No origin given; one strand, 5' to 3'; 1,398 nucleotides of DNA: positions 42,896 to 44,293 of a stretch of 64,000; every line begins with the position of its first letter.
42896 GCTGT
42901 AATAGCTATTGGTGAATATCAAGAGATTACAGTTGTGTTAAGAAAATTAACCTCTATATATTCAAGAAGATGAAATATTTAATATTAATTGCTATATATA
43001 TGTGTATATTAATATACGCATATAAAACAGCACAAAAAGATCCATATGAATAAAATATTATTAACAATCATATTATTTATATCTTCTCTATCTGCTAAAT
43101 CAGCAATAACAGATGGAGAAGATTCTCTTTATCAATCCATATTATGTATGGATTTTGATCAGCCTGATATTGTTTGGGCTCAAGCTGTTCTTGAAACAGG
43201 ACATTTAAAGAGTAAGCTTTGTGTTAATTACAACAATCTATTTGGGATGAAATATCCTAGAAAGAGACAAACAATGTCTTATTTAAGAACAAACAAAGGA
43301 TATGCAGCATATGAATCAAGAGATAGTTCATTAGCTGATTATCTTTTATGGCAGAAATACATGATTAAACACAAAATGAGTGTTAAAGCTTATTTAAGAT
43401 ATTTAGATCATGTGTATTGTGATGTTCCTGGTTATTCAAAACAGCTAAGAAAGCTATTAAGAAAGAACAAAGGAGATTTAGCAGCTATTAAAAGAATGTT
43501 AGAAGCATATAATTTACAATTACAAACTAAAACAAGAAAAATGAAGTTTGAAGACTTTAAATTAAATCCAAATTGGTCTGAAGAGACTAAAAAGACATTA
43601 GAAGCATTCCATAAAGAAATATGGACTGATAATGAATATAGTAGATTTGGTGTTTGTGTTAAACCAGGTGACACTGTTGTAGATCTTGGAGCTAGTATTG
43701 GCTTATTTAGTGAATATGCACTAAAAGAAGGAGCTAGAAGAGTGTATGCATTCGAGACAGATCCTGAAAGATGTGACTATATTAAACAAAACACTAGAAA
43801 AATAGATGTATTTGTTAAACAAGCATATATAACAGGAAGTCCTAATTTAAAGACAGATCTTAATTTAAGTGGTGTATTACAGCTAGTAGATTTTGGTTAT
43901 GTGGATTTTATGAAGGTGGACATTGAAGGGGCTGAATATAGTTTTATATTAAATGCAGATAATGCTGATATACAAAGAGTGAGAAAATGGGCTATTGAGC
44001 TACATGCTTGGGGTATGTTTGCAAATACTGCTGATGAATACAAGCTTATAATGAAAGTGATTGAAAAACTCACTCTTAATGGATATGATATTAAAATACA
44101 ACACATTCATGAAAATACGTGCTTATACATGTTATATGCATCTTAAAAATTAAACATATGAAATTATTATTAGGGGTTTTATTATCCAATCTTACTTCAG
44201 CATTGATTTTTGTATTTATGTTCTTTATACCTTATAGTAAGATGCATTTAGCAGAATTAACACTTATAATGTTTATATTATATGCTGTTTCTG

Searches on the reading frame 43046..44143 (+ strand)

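Call 12: search_protein_families(library=phrogs, proteins=[window:43046-44143:+], max_evalue=0.01)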
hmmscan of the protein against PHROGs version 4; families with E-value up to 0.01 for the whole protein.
window:43046-44143:+ (366 aa): 10 families
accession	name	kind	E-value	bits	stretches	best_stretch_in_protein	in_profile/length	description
phrog_8156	-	other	4.1e-11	43.6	1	177-251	34-93/244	methyltransferase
phrog_21890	-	lysis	3.3e-09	38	1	42-117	30-104/186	endolysin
phrog_3513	-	lysis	2.8e-06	26.6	1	40-100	665-738/1434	endolysin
phrog_12727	-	lysis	1.1e-05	25.9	1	42-73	27-58/393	endolysin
phrog_28597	-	unknown function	1.1e-05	25.8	1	191-256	27-90/233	-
phrog_18032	-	lysis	6.6e-05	23.8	1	42-140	28-128/248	endolysin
phrog_4752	-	other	0.0014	19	1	205-254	49-100/241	tRNA methyltransferase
phrog_10967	-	lysis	0.0041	17.9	0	42-134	28-122/266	endolysin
phrog_1309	-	lysis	0.009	16.4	0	40-70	22-52/410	endolysin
phrog_5108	-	other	0.0094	16.6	0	195-323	18-127/157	SAM-dependent methyltransferase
